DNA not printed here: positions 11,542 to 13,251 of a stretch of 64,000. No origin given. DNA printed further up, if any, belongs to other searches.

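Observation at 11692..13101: DnaC/DnaI-like helicase loader with an internal tandem duplication of the whole AAA+ module plus a Zn ribbon, clustered with DnaD-like and DnaB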

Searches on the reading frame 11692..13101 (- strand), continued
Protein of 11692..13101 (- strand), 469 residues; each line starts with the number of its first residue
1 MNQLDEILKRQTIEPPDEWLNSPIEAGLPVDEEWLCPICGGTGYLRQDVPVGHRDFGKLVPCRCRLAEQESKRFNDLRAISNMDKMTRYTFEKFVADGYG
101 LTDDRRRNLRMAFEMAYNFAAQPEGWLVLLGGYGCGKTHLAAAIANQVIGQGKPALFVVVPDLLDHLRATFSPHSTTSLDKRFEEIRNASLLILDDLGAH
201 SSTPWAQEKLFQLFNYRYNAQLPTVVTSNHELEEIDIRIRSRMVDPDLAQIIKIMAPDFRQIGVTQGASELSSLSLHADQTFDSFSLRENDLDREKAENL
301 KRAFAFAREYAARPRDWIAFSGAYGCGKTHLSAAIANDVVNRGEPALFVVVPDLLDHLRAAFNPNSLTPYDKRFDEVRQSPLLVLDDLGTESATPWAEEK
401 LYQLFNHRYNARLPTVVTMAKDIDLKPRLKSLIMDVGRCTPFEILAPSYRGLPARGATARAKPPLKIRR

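Call 6: find_homologous_proteins(query=window:11692-13101:-, max_evalue=0.00001)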
Query window:11692-13101:- (469 aa): 8000 proteins with E <= 0.00001 among 8000 candidates; the best 120 are listed.
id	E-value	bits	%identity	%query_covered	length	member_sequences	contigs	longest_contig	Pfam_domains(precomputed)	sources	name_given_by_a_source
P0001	0.0e+0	1080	100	100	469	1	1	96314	PF01695.24,PF00308.25,PF24883.3,PF13521.13,PF00910.29,PF00004.36,PF04851.22,PF20720.4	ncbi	-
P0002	2.0e-276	935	87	99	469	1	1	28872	PF01695.24,PF00308.25,PF24883.3,PF02367.24,PF13521.13,PF00910.29,PF00004.36,PF04851.22,PF20720.4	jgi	jgi:DNA replication protein DnaC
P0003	5.1e-267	904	82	100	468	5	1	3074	PF01443.25,PF00004.36,PF04851.22,PF00931.29,PF01695.24,PF00308.25,PF24883.3,PF05729.19,PF13521.13,PF00910.29,PF13481.13,PF20720.4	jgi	jgi:DNA replication protein DnaC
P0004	1.9e-264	896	82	100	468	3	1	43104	PF01695.24,PF00308.25,PF24883.3,PF05729.19,PF13521.13,PF00910.29,PF00004.36,PF04851.22,PF20720.4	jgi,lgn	jgi:DNA replication protein DnaC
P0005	1.9e-263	892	82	100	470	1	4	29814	PF01443.25,PF00004.36,PF04851.22,PF00931.29,PF01695.24,PF00308.25,PF24883.3,PF05729.19,PF02367.24,PF13521.13,PF00910.29,PF20720.4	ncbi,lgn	-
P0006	2.0e-262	889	81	100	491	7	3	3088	PF01443.25,PF00004.36,PF04851.22,PF00931.29,PF01695.24,PF00308.25,PF24883.3,PF05729.19,PF02367.24,PF13521.13,PF00910.29,PF20720.4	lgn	-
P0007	2.3e-260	882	81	99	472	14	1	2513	PF01695.24,PF00308.25,PF24883.3,PF13521.13,PF00910.29,PF00004.36,PF04851.22,PF20720.4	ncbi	-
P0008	7.2e-260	880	81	99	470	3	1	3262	PF01695.24,PF00308.25,PF01443.25,PF24883.3,PF02367.24,PF13521.13,PF00910.29,PF00004.36,PF02374.22,PF04851.22,PF20720.4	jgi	jgi:DNA replication protein DnaC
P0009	1.1e-258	877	81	99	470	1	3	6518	PF01695.24,PF00308.25,PF24883.3,PF05729.19,PF02367.24,PF13521.13,PF00910.29,PF00004.36,PF04851.22,PF20720.4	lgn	-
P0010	5.1e-258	874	80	99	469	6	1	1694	PF01695.24,PF00308.25,PF24883.3,PF13521.13,PF00910.29,PF00004.36,PF02374.22,PF04851.22,PF20720.4,PF00931.29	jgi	jgi:DNA replication protein DnaC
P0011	2.0e-255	866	80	99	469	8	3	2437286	PF06745.20,PF01443.25,PF00004.36,PF04851.22,PF00931.29,PF13191.13,PF01695.24,PF00308.25,PF24883.3,PF05729.19,PF02367.24,PF13521.13,PF00910.29,PF20720.4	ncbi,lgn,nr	ncbi:MAG: ATP-binding protein [Anaerolineales bacterium]|nr:ATP-binding protein [Anaerolineales bact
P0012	3.0e-255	865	79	100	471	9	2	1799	PF01443.25,PF00004.36,PF04851.22,PF00931.29,PF13191.13,PF10923.15,PF01695.24,PF00308.25,PF24883.3,PF05729.19,PF02367.24,PF13521.13,PF00910.29,PF20720.4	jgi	jgi:DNA replication protein DnaC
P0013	5.7e-251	851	78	98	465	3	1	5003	PF01443.25,PF00004.36,PF04851.22,PF00931.29,PF01695.24,PF00308.25,PF24883.3,PF00005.34,PF05729.19,PF02367.24,PF13521.13,PF00910.29,PF20720.4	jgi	jgi:DNA replication protein DnaC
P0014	1.0e-250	850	78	98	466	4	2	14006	PF01443.25,PF00004.36,PF04851.22,PF00931.29,PF01695.24,PF00308.25,PF24883.3,PF05729.19,PF02367.24,PF13521.13,PF00910.29,PF20720.4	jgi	jgi:DNA replication protein DnaC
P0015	1.3e-247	840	78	97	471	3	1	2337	PF01695.24,PF00308.25,PF24883.3,PF13521.13,PF00910.29,PF00004.36,PF04851.22,PF20720.4,PF00931.29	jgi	jgi:DNA replication protein DnaC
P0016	2.7e-246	836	77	99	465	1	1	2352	PF01695.24,PF00308.25,PF24883.3,PF13521.13,PF00910.29,PF00004.36,PF04851.22,PF20720.4,PF00931.29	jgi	jgi:DNA replication protein DnaC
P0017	1.2e-245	834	76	99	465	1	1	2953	PF01695.24,PF00308.25,PF01443.25,PF24883.3,PF13521.13,PF00910.29,PF00004.36,PF04851.22,PF20720.4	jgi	jgi:DNA replication protein DnaC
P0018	1.4e-245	833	77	99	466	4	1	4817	PF01695.24,PF00308.25,PF24883.3,PF13521.13,PF00910.29,PF00004.36,PF04851.22,PF20720.4,PF00931.29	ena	-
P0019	7.0e-245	831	76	99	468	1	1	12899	PF00004.36,PF13401.13,PF05496.19,PF04851.22,PF00931.29,PF13191.13,PF01695.24,PF00308.25,PF24883.3,PF00005.34,PF05729.19,PF02367.24,PF13521.13,PF00910.29,PF20720.4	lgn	-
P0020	1.9e-244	830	77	97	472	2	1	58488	PF01695.24,PF00308.25,PF24883.3,PF02367.24,PF13521.13,PF00910.29,PF00004.36,PF04851.22,PF20720.4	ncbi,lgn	-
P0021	2.9e-244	829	78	97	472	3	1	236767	PF01695.24,PF00308.25,PF24883.3,PF13521.13,PF00910.29,PF00004.36,PF04851.22,PF20720.4,PF00931.29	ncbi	-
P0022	8.4e-244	828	78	97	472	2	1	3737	PF01695.24,PF00308.25,PF24883.3,PF13521.13,PF00910.29,PF00004.36,PF04851.22,PF20720.4,PF00931.29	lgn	-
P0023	1.8e-243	826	76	98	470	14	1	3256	PF01695.24,PF00308.25,PF01443.25,PF24883.3,PF00005.34,PF02367.24,PF13521.13,PF00910.29,PF00004.36,PF04851.22,PF20720.4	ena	-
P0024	4.0e-243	825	76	100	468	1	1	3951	PF01695.24,PF00308.25,PF24883.3,PF02367.24,PF13521.13,PF00910.29,PF00004.36,PF04851.22,PF20720.4,PF00931.29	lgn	-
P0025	5.8e-243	825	81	90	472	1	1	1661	PF01695.24,PF00308.25,PF24883.3,PF00005.34,PF02367.24,PF13521.13,PF00910.29,PF00004.36,PF04851.22,PF20720.4,PF00931.29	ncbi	-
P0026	1.0e-242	824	76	98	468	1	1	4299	PF01695.24,PF00308.25,PF24883.3,PF02367.24,PF13521.13,PF00910.29,PF00004.36,PF05496.19,PF04851.22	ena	-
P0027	2.8e-242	822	75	99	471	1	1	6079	PF01695.24,PF00308.25,PF24883.3,PF02367.24,PF13521.13,PF00910.29,PF00004.36,PF04851.22,PF20720.4,PF00931.29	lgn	-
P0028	3.5e-242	822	77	97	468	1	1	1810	PF01443.25,PF00004.36,PF04851.22,PF00931.29,PF01695.24,PF00308.25,PF24883.3,PF00005.34,PF02367.24,PF13521.13,PF00910.29,PF20720.4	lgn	-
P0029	8.9e-242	821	77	98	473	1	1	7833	PF01695.24,PF00308.25,PF24883.3,PF02367.24,PF13521.13,PF00910.29,PF00004.36,PF04851.22,PF20720.4,PF00931.29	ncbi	-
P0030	1.2e-241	820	75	99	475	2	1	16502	PF01443.25,PF00004.36,PF04851.22,PF00931.29,PF01695.24,PF00308.25,PF24883.3,PF05729.19,PF02367.24,PF13521.13,PF00910.29,PF20720.4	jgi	jgi:DNA replication protein DnaC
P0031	2.8e-241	819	77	97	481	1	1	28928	PF01695.24,PF00308.25,PF24883.3,PF00005.34,PF13521.13,PF00910.29,PF00004.36,PF04851.22,PF20720.4,PF00931.29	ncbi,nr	ncbi:MAG: ATP-binding protein [Anaerolineae bacterium]|nr:ATP-binding protein [Anaerolineae bacteriu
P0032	4.7e-241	818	75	97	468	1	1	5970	PF13173.13,PF06745.20,PF00004.36,PF13401.13,PF05496.19,PF04851.22,PF00931.29,PF13191.13,PF01695.24,PF00308.25,PF24883.3,PF00005.34,PF05729.19,PF13521.13,PF00910.29,PF20720.4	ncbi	-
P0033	4.8e-241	818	76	97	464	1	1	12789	PF00004.36,PF04851.22,PF00931.29,PF02562.23,PF10923.15,PF01695.24,PF00308.25,PF24883.3,PF00005.34,PF13521.13,PF00910.29,PF20720.4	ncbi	-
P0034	6.1e-241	818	78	93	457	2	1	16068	PF01443.25,PF00004.36,PF04851.22,PF00931.29,PF01695.24,PF00308.25,PF24883.3,PF00005.34,PF02367.24,PF13521.13,PF00910.29,PF20720.4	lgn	-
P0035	6.8e-241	818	75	97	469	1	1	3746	PF01695.24,PF00308.25,PF24883.3,PF00910.29,PF00004.36,PF13401.13,PF04851.22,PF20720.4,PF13191.13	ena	-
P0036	2.1e-240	816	81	90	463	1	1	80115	PF01695.24,PF00308.25,PF05729.19,PF13521.13,PF00910.29,PF00004.36,PF13401.13,PF04851.22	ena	-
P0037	2.2e-240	816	75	97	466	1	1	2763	PF06745.20,PF01695.24,PF00308.25,PF24883.3,PF02367.24,PF13521.13,PF00910.29,PF00004.36,PF04851.22,PF20720.4,PF00931.29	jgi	jgi:DNA replication protein DnaC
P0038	2.4e-240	816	76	98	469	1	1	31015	PF01695.24,PF00308.25,PF24883.3,PF02367.24,PF13521.13,PF00910.29,PF00004.36,PF04851.22,PF20720.4,PF00931.29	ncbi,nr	ncbi:MAG: ATP-binding protein [Anaerolineae bacterium]|nr:ATP-binding protein [Anaerolineae bacteriu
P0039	2.9e-240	816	75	97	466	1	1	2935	PF13173.13,PF06745.20,PF00004.36,PF13401.13,PF05496.19,PF04851.22,PF00931.29,PF13191.13,PF01695.24,PF00308.25,PF24883.3,PF00005.34,PF05729.19,PF13521.13,PF00910.29,PF20720.4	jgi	jgi:DNA replication protein DnaC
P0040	1.5e-239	814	76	98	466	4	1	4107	PF13173.13,PF06745.20,PF01443.25,PF00004.36,PF13401.13,PF05496.19,PF04851.22,PF00931.29,PF13191.13,PF10923.15,PF01695.24,PF00308.25,PF24883.3,PF00005.34,PF05729.19,PF02367.24,PF13521.13,PF00910.29,PF20720.4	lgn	-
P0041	2.4e-239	813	75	99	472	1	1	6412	PF00004.36,PF04851.22,PF00931.29,PF13191.13,PF10923.15,PF01695.24,PF00308.25,PF24883.3,PF00005.34,PF05729.19,PF02367.24,PF13521.13,PF00910.29,PF20720.4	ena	-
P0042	3.6e-239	812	75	100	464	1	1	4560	PF01695.24,PF00308.25,PF24883.3,PF02367.24,PF13521.13,PF00910.29,PF00004.36,PF13401.13,PF04851.22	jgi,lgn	jgi:DNA replication protein DnaC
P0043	6.4e-239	811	74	99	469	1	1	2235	PF01695.24,PF00308.25,PF24883.3,PF00005.34,PF02367.24,PF13521.13,PF00910.29,PF00004.36,PF04851.22,PF20720.4,PF00931.29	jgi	jgi:DNA replication protein DnaC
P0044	9.4e-239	811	76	97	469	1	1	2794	PF01695.24,PF00308.25,PF24883.3,PF02367.24,PF13521.13,PF00910.29,PF00004.36,PF04851.22,PF20720.4,PF00931.29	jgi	jgi:DNA replication protein DnaC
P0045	1.7e-238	810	76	98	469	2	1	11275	PF01695.24,PF00308.25,PF24883.3,PF13521.13,PF00910.29,PF00004.36,PF04851.22,PF00931.29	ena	-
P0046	6.7e-238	808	74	99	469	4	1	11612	PF06745.20,PF01443.25,PF00004.36,PF04851.22,PF00931.29,PF01695.24,PF00308.25,PF00005.34,PF02367.24,PF13521.13,PF00910.29,PF20720.4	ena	-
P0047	1.9e-237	807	75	97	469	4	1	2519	PF01695.24,PF00308.25,PF01443.25,PF24883.3,PF13521.13,PF00910.29,PF00004.36,PF04851.22,PF20720.4,PF00931.29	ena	-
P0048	4.0e-237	806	75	99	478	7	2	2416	PF06745.20,PF00004.36,PF04851.22,PF00931.29,PF13191.13,PF01695.24,PF00308.25,PF24883.3,PF05729.19,PF02367.24,PF13521.13,PF00910.29,PF20720.4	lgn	-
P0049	4.4e-237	805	75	97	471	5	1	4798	PF01695.24,PF00308.25,PF24883.3,PF13521.13,PF00910.29,PF00004.36,PF04851.22,PF20720.4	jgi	-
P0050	5.3e-237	805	74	97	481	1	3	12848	PF01443.25,PF00004.36,PF13401.13,PF04851.22,PF00931.29,PF01695.24,PF00308.25,PF24883.3,PF00005.34,PF05729.19,PF02367.24,PF13521.13,PF00910.29,PF13481.13,PF20720.4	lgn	-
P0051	1.4e-236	804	74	98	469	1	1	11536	PF13173.13,PF01443.25,PF00004.36,PF13401.13,PF04851.22,PF00931.29,PF10923.15,PF01695.24,PF00308.25,PF24883.3,PF05729.19,PF02367.24,PF13521.13,PF00910.29,PF20720.4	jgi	jgi:DNA replication protein DnaC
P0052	1.7e-236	803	75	97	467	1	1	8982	PF06745.20,PF00004.36,PF13401.13,PF04851.22,PF00931.29,PF13191.13,PF01695.24,PF00308.25,PF24883.3,PF05729.19,PF02367.24,PF13521.13,PF00910.29,PF20720.4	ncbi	-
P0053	2.9e-236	803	79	93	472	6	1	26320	PF01695.24,PF00308.25,PF13521.13,PF00910.29,PF00004.36,PF00931.29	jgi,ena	-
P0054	4.9e-236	802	73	100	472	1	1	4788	PF06745.20,PF01695.24,PF00308.25,PF24883.3,PF13521.13,PF00910.29,PF00004.36,PF04851.22,PF20720.4,PF00931.29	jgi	jgi:DNA replication protein DnaC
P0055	6.3e-236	802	75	98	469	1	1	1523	PF01695.24,PF00308.25,PF01443.25,PF24883.3,PF02367.24,PF13521.13,PF00910.29,PF00004.36,PF04851.22,PF20720.4,PF00931.29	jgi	jgi:DNA replication protein DnaC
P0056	1.1e-235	801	74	98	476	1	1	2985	PF06745.20,PF00004.36,PF13401.13,PF04851.22,PF00931.29,PF13191.13,PF10923.15,PF01695.24,PF00308.25,PF24883.3,PF00005.34,PF05729.19,PF02367.24,PF00910.29,PF20720.4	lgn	-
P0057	1.6e-235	800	80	90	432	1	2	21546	PF00004.36,PF13401.13,PF04851.22,PF00931.29,PF01695.24,PF00308.25,PF24883.3,PF05729.19,PF02367.24,PF13521.13,PF00910.29,PF20720.4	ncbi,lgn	-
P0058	2.1e-235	800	75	97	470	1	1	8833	PF01695.24,PF00308.25,PF01443.25,PF24883.3,PF13521.13,PF00910.29,PF00004.36,PF04851.22,PF00931.29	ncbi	-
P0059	5.4e-235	798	73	100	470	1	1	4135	PF01695.24,PF00308.25,PF24883.3,PF02367.24,PF13521.13,PF00910.29,PF00004.36,PF04851.22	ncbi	-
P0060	1.1e-234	797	80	91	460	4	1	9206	PF06745.20,PF00004.36,PF04851.22,PF00931.29,PF01695.24,PF00308.25,PF24883.3,PF00005.34,PF05729.19,PF02367.24,PF13521.13,PF00910.29,PF20720.4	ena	-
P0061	1.6e-234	797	74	98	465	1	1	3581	PF01443.25,PF00004.36,PF13401.13,PF04851.22,PF00931.29,PF13191.13,PF01695.24,PF00308.25,PF24883.3,PF02367.24,PF13521.13,PF00910.29,PF20720.4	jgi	jgi:DNA replication protein DnaC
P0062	2.2e-234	796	73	99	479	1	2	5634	PF01695.24,PF00308.25,PF02367.24,PF13521.13,PF00910.29,PF00004.36,PF04851.22,PF00931.29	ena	-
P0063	5.0e-234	795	75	97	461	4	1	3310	PF06745.20,PF01443.25,PF00004.36,PF13401.13,PF05496.19,PF04851.22,PF00931.29,PF13191.13,PF01695.24,PF00308.25,PF00158.33,PF24883.3,PF05729.19,PF02367.24,PF13521.13,PF00910.29,PF20720.4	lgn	-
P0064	1.7e-233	794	75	97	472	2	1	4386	PF01695.24,PF00308.25,PF24883.3,PF02367.24,PF13521.13,PF00910.29,PF00004.36,PF04851.22,PF20720.4,PF00931.29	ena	-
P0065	1.9e-233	793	73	97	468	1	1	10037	PF00004.36,PF13401.13,PF05496.19,PF04851.22,PF00931.29,PF13191.13,PF01695.24,PF00308.25,PF24883.3,PF00005.34,PF02367.24,PF13521.13,PF00910.29,PF20720.4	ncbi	-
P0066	1.9e-233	793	74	98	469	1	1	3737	PF01695.24,PF00308.25,PF24883.3,PF13521.13,PF00910.29,PF00004.36,PF04851.22,PF20720.4,PF00931.29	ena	-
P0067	1.1e-232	791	74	97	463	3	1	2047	PF00004.36,PF13401.13,PF05496.19,PF04851.22,PF00931.29,PF13191.13,PF10923.15,PF01695.24,PF00308.25,PF00158.33,PF24883.3,PF00005.34,PF05729.19,PF02367.24,PF13521.13,PF00910.29,PF20720.4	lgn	-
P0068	1.7e-232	790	74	97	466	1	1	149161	PF00004.36,PF13401.13,PF04851.22,PF00931.29,PF13191.13,PF10923.15,PF01695.24,PF00308.25,PF24883.3,PF00005.34,PF05729.19,PF02367.24,PF13521.13,PF00910.29,PF20720.4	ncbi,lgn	-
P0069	2.5e-232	790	75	97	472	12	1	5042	PF01695.24,PF00308.25,PF24883.3,PF02367.24,PF13521.13,PF00910.29,PF00004.36,PF04851.22,PF20720.4,PF00931.29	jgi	jgi:DNA replication protein DnaC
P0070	4.5e-232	789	74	97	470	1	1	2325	PF01695.24,PF00308.25,PF24883.3,PF05729.19,PF02367.24,PF13521.13,PF00910.29,PF00004.36,PF04851.22,PF20720.4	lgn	-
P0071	5.7e-232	789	76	94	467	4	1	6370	PF01695.24,PF00308.25,PF00005.34,PF13521.13,PF00910.29,PF00004.36,PF04851.22,PF20720.4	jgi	jgi:DNA replication protein DnaC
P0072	9.2e-232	788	74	98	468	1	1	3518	PF06745.20,PF01695.24,PF00308.25,PF01443.25,PF24883.3,PF02367.24,PF13521.13,PF00910.29,PF00004.36,PF04851.22,PF20720.4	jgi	jgi:DNA replication protein DnaC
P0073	6.5e-231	785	73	100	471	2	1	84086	PF01695.24,PF00308.25,PF24883.3,PF02367.24,PF13521.13,PF00910.29,PF00004.36,PF04851.22,PF20720.4,PF00931.29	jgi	-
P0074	1.2e-230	784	74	97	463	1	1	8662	PF06745.20,PF01443.25,PF00004.36,PF04851.22,PF00931.29,PF01695.24,PF00308.25,PF24883.3,PF02367.24,PF13521.13,PF00910.29,PF20720.4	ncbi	ncbi:MAG: hypothetical protein Kow0031_19050 [Anaerolineae bacterium]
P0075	1.8e-230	784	72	97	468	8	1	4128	PF01695.24,PF00308.25,PF01443.25,PF24883.3,PF02367.24,PF13521.13,PF00910.29,PF00004.36,PF13401.13,PF04851.22,PF20720.4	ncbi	-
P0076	2.3e-230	783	75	97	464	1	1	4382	PF06745.20,PF00004.36,PF13401.13,PF04851.22,PF00931.29,PF13191.13,PF10923.15,PF01695.24,PF00308.25,PF24883.3,PF00005.34,PF05729.19,PF02367.24,PF13521.13,PF00910.29,PF20720.4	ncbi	ncbi:MAG: ATP-binding protein [Chloroflexota bacterium]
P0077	2.8e-230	783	73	99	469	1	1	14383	PF01695.24,PF00308.25,PF24883.3,PF13521.13,PF00910.29,PF00004.36,PF04851.22,PF20720.4,PF00931.29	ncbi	-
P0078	8.1e-230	781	80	89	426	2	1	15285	PF00004.36,PF04851.22,PF00931.29,PF02562.23,PF01695.24,PF00308.25,PF24883.3,PF05729.19,PF02367.24,PF13521.13,PF00910.29,PF20720.4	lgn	-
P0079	9.2e-230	781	74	97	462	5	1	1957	PF01443.25,PF00004.36,PF13401.13,PF04851.22,PF00931.29,PF13191.13,PF01695.24,PF00308.25,PF24883.3,PF00005.34,PF05729.19,PF02367.24,PF13521.13,PF00910.29,PF20720.4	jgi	jgi:DNA replication protein DnaC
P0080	1.9e-229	780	78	90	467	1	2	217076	PF01695.24,PF00308.25,PF24883.3,PF13521.13,PF00910.29,PF00004.36,PF04851.22,PF20720.4,PF00931.29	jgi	jgi:DNA replication protein DnaC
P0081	4.3e-229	779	74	97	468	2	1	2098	PF01695.24,PF00308.25,PF24883.3,PF13521.13,PF00910.29,PF00004.36,PF04851.22,PF00931.29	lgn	-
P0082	5.0e-229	779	74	98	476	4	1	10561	PF01695.24,PF00308.25,PF24883.3,PF02367.24,PF13521.13,PF00910.29,PF00004.36,PF04851.22,PF20720.4,PF00931.29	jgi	jgi:DNA replication protein DnaC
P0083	1.7e-228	777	74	97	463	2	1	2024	PF06745.20,PF01443.25,PF00004.36,PF04851.22,PF00931.29,PF01695.24,PF00308.25,PF24883.3,PF02367.24,PF13521.13,PF00910.29,PF20720.4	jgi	jgi:DNA replication protein DnaC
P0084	1.7e-227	774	73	97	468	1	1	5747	PF06745.20,PF01695.24,PF00308.25,PF01443.25,PF24883.3,PF05729.19,PF13521.13,PF00910.29,PF00004.36,PF20720.4,PF00931.29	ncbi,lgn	-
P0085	1.8e-227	774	73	97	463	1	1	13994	PF01695.24,PF00308.25,PF01443.25,PF24883.3,PF00005.34,PF02367.24,PF13521.13,PF00910.29,PF00004.36,PF04851.22,PF00931.29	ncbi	-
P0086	4.0e-227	773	73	97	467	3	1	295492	PF06745.20,PF01695.24,PF00308.25,PF01443.25,PF24883.3,PF13521.13,PF00910.29,PF00004.36,PF04851.22,PF20720.4,PF00931.29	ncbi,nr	ncbi:MAG: Chromosomal replication initiator protein DnaA [Anaerolineae bacterium]|nr:Chromosomal rep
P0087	7.7e-227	772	73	97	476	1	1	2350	PF01695.24,PF00308.25,PF24883.3,PF05729.19,PF13521.13,PF00910.29,PF00004.36,PF04851.22,PF20720.4,PF00931.29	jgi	jgi:DNA replication protein DnaC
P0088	8.5e-227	771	75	91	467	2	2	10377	PF01695.24,PF00308.25,PF24883.3,PF02367.24,PF13521.13,PF00910.29,PF00004.36,PF13401.13,PF04851.22,PF20720.4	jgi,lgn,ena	-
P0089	2.9e-225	766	72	100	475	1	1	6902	PF00004.36,PF04851.22,PF00931.29,PF02562.23,PF01695.24,PF00308.25,PF24883.3,PF05729.19,PF02367.24,PF13521.13,PF00910.29,PF20720.4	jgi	jgi:DNA replication protein DnaC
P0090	1.2e-224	764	72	98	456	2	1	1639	PF01443.25,PF00004.36,PF13401.13,PF05496.19,PF04851.22,PF00931.29,PF13191.13,PF01695.24,PF00308.25,PF24883.3,PF05729.19,PF02367.24,PF13521.13,PF00910.29,PF20720.4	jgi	jgi:DNA replication protein DnaC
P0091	1.4e-223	761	72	97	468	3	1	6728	PF01695.24,PF00308.25,PF24883.3,PF02367.24,PF13521.13,PF00910.29,PF00004.36,PF13401.13,PF05496.19,PF04851.22,PF00931.29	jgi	jgi:DNA replication protein DnaC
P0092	1.4e-221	754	70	99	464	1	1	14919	PF01443.25,PF00004.36,PF13401.13,PF04851.22,PF13191.13,PF01695.24,PF00308.25,PF24883.3,PF05729.19,PF02367.24,PF13521.13,PF00910.29,PF13481.13,PF20720.4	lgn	-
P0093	2.3e-220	750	69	100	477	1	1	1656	PF01695.24,PF00308.25,PF13521.13,PF00910.29,PF00004.36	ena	-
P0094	1.0e-216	738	73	90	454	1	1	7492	PF01057.24,PF13671.13,PF00004.36,PF13401.13,PF04851.22,PF13191.13,PF01695.24,PF00308.25,PF24883.3,PF00005.34,PF05729.19,PF02367.24,PF13521.13,PF00910.29,PF20720.4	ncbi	-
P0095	4.3e-214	730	70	96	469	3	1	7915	PF01695.24,PF00308.25,PF02367.24,PF13521.13,PF00910.29,PF00004.36,PF20720.4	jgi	jgi:DNA replication protein DnaC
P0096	1.6e-208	711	82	80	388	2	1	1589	PF01443.25,PF00004.36,PF04851.22,PF00931.29,PF01695.24,PF00308.25,PF24883.3,PF00005.34,PF05729.19,PF02367.24,PF13521.13,PF00910.29,PF20720.4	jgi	jgi:DNA replication protein DnaC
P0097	2.0e-202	691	69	91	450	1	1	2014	PF01695.24,PF00308.25,PF24883.3,PF02367.24,PF00910.29,PF00004.36,PF04851.22,PF20720.4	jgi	jgi:DNA replication protein DnaC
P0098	4.5e-201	687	69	89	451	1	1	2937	PF01695.24,PF00308.25,PF24883.3,PF02367.24,PF13521.13,PF00910.29,PF00004.36,PF01637.25,PF04851.22,PF20720.4,PF00931.29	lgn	-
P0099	1.6e-196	672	56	77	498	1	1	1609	PF00004.36,PF04851.22,PF00931.29,PF13191.13,PF10923.15,PF01695.24,PF00308.25,PF00158.33,PF24883.3,PF02367.24,PF13521.13,PF00910.29,PF20720.4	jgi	jgi:DNA replication protein DnaC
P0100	3.5e-196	671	67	91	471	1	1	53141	PF01695.24,PF00308.25,PF13521.13,PF00910.29,PF00004.36,PF20720.4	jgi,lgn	jgi:DNA replication protein DnaC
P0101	6.0e-196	670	80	78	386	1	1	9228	PF01695.24,PF00308.25,PF00005.34,PF02367.24,PF13521.13,PF00910.29,PF00004.36,PF04851.22,PF00931.29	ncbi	ncbi:MAG: ATP-binding protein [Chloroflexota bacterium]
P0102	1.9e-195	668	65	94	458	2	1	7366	PF00004.36,PF13401.13,PF04851.22,PF13191.13,PF01695.24,PF00308.25,PF00158.33,PF24883.3,PF05729.19,PF02367.24,PF13521.13,PF00910.29,PF20720.4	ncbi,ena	-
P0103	3.8e-195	667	66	94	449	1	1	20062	PF13671.13,PF00004.36,PF04851.22,PF13191.13,PF01695.24,PF00308.25,PF00158.33,PF24883.3,PF02367.24,PF13521.13,PF00910.29,PF20720.4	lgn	-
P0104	4.8e-195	667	69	89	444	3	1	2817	PF06745.20,PF01443.25,PF00004.36,PF13401.13,PF04851.22,PF13191.13,PF01695.24,PF00308.25,PF24883.3,PF00005.34,PF02367.24,PF13521.13,PF00910.29,PF20720.4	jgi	jgi:DNA replication protein DnaC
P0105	6.5e-195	666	67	90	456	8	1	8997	PF01695.24,PF00308.25,PF24883.3,PF13521.13,PF00910.29,PF00004.36,PF04851.22,PF20720.4,PF13191.13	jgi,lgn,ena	-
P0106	8.6e-195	666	66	92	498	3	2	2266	PF00004.36,PF05496.19,PF04851.22,PF00931.29,PF13191.13,PF10923.15,PF01695.24,PF00308.25,PF24883.3,PF02367.24,PF00910.29,PF20720.4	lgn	-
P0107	9.5e-195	666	68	90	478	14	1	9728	PF01695.24,PF00308.25,PF24883.3,PF13521.13,PF00004.36,PF04851.22,PF20720.4,PF00931.29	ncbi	-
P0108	9.6e-195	666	62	99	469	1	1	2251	PF06745.20,PF01443.25,PF00004.36,PF13401.13,PF04851.22,PF13191.13,PF10923.15,PF01695.24,PF00308.25,PF24883.3,PF05729.19,PF13521.13,PF20720.4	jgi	jgi:DNA replication protein DnaC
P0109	4.4e-194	664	67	90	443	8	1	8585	PF00004.36,PF04851.22,PF00931.29,PF13191.13,PF01695.24,PF00308.25,PF24883.3,PF05729.19,PF02367.24,PF13521.13,PF00910.29,PF20720.4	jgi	-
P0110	6.3e-194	663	66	91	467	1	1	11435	PF13173.13,PF06745.20,PF01443.25,PF00004.36,PF13401.13,PF04851.22,PF13191.13,PF10923.15,PF01695.24,PF00308.25,PF24883.3,PF05729.19,PF13521.13,PF20720.4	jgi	jgi:DNA replication protein DnaC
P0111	6.6e-194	663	67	89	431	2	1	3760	PF01443.25,PF00004.36,PF13401.13,PF04851.22,PF13191.13,PF01695.24,PF00308.25,PF00158.33,PF24883.3,PF13521.13,PF00910.29,PF20720.4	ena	-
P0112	1.3e-193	662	62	99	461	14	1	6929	PF01695.24,PF00308.25,PF00158.33,PF24883.3,PF13521.13,PF00910.29,PF00004.36,PF13401.13,PF01637.25,PF20720.4,PF00931.29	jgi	jgi:DNA replication protein DnaC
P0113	6.9e-193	660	63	96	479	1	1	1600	PF06745.20,PF13671.13,PF00004.36,PF05496.19,PF00931.29,PF01695.24,PF00308.25,PF00158.33,PF24883.3,PF02367.24,PF13521.13,PF00910.29,PF20720.4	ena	-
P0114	2.4e-192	658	63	94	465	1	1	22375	PF06745.20,PF00004.36,PF13401.13,PF01637.25,PF04851.22,PF00931.29,PF13191.13,PF10923.15,PF01695.24,PF00308.25,PF00158.33,PF24883.3,PF13521.13,PF00910.29,PF20720.4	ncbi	-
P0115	2.5e-192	658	53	88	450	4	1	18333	PF01695.24,PF00308.25,PF24883.3,PF02367.24,PF00004.36,PF20720.4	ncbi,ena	-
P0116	2.7e-192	658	80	74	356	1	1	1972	PF13173.13,PF06745.20,PF00004.36,PF13401.13,PF04851.22,PF00931.29,PF13191.13,PF10923.15,PF01695.24,PF00308.25,PF24883.3,PF00005.34,PF05729.19,PF02367.24,PF13521.13,PF00910.29,PF20720.4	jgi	jgi:DNA replication protein DnaC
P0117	4.4e-192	657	82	72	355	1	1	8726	PF01695.24,PF00308.25,PF13521.13,PF00910.29,PF00004.36,PF00931.29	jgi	jgi:DNA replication protein DnaC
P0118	1.5e-191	655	67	89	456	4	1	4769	PF01695.24,PF00308.25,PF24883.3,PF13521.13,PF00004.36,PF04851.22,PF20720.4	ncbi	-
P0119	1.7e-191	655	64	94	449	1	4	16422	PF06745.20,PF01443.25,PF00004.36,PF13401.13,PF01637.25,PF04851.22,PF13191.13,PF10923.15,PF01695.24,PF00308.25,PF24883.3,PF05729.19,PF13521.13,PF00910.29,PF20720.4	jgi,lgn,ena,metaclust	metaclust:\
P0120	1.8e-191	655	66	90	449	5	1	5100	PF06745.20,PF00004.36,PF05496.19,PF01637.25,PF00931.29,PF13191.13,PF01695.24,PF00308.25,PF02367.24,PF13521.13,PF00910.29,PF20720.4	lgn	-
